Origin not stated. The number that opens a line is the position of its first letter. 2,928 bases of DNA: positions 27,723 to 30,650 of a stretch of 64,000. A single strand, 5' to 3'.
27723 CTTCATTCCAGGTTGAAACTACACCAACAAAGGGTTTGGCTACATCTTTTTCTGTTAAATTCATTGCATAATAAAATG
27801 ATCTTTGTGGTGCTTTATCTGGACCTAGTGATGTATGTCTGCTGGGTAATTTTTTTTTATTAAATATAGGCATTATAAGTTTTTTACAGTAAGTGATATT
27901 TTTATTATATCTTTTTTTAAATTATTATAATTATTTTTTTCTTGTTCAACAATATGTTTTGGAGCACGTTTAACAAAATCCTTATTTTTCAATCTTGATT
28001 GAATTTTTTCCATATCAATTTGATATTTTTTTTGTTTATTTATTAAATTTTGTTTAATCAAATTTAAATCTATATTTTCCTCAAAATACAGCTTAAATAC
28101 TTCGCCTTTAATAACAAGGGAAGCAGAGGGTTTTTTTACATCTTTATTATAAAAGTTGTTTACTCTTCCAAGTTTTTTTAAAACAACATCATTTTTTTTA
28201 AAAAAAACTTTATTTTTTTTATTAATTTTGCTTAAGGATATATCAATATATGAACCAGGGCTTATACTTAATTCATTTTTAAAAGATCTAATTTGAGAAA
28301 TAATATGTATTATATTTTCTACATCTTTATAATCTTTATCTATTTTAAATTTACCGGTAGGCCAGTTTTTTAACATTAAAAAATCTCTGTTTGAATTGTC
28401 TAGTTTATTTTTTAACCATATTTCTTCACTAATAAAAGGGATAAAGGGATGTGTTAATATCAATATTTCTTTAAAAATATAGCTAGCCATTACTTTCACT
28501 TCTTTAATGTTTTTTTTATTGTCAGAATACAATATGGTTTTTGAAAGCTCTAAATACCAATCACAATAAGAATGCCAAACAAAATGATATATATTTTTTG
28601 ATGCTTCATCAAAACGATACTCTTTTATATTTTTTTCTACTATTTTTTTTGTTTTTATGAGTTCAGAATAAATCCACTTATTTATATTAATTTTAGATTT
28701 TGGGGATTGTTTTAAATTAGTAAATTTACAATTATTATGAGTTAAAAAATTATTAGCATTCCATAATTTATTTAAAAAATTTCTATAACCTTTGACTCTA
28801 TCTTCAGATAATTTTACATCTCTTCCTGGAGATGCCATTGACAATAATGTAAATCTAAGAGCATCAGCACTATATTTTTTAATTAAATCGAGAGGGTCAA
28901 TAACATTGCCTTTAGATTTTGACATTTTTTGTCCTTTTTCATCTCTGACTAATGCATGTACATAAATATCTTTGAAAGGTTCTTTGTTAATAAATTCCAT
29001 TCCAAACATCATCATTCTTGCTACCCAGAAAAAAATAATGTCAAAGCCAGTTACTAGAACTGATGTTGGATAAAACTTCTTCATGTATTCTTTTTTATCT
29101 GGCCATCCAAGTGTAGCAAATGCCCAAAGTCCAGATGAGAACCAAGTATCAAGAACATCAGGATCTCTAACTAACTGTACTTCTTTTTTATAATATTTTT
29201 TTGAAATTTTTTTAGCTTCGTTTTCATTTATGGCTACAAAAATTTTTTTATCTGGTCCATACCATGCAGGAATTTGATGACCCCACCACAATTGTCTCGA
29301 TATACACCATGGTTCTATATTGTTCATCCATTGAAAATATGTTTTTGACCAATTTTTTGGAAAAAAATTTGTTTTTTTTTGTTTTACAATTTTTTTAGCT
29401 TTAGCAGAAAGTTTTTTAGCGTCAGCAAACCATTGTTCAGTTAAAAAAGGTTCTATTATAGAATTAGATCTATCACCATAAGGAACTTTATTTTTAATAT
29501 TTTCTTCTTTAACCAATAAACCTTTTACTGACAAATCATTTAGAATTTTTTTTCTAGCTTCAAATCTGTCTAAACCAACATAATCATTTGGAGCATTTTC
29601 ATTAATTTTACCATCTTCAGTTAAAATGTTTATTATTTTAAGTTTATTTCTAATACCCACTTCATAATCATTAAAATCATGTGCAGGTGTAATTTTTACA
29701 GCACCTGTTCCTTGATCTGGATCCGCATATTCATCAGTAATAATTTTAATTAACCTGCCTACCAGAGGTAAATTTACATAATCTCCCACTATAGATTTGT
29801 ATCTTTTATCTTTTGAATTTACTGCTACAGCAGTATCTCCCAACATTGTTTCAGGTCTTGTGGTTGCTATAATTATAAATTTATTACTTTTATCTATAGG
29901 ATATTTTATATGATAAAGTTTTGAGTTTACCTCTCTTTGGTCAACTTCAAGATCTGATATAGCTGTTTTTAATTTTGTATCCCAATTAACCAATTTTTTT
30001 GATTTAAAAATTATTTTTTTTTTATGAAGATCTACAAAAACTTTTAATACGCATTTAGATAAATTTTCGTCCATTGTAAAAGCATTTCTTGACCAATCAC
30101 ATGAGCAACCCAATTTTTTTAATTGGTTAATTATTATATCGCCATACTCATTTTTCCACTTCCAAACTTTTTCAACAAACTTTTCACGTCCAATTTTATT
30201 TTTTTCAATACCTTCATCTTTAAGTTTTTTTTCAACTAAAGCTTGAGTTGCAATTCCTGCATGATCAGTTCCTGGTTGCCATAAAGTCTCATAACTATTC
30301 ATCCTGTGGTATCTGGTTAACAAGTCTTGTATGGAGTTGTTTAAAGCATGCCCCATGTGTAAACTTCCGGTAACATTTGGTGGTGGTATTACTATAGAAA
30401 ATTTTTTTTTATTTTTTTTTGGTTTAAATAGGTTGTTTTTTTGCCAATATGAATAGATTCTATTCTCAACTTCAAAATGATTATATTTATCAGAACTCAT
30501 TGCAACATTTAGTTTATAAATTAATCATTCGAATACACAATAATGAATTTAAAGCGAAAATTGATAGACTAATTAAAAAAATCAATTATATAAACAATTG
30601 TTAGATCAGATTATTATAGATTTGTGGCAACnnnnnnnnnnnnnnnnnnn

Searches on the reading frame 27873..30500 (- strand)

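Call 4: search_protein_families(library=pfam, proteins=[window:27873-30500:-])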
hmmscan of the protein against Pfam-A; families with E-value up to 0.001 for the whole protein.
window:27873-30500:- (875 aa): 7 families
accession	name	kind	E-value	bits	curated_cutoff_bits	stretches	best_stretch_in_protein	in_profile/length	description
PF00133.28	tRNA-synt_1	-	8.5e-146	486.4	22.7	1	15-565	2-414/414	tRNA synthetases class I (I, L, M and V)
PF08264.19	Anticodon_1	-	1.8e-34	119.2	25.1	1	607-750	1-142/148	Anticodon-binding domain of tRNA ligase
PF09334.17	tRNA-synt_1g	-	1.6e-20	73.7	20.1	2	354-571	181-373/391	tRNA synthetases class I (M)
PF13603.12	tRNA-synt_1_2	-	9.7e-08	32.2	25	1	239-299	86-146/185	Leucyl-tRNA synthetase, editing domain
PF10458.14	Val_tRNA-synt_C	-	5e-07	30.3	25.9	1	821-862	11-52/66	Valyl tRNA synthetase tRNA binding arm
PF01406.26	tRNA-synt_1e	-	6.6e-07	29.4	27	1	507-555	235-283/301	tRNA synthetases class I (C) catalytic domain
PF01921.24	tRNA-synt_1f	-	2.6e-05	23.8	27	1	515-570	272-326/360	tRNA synthetases class I (K)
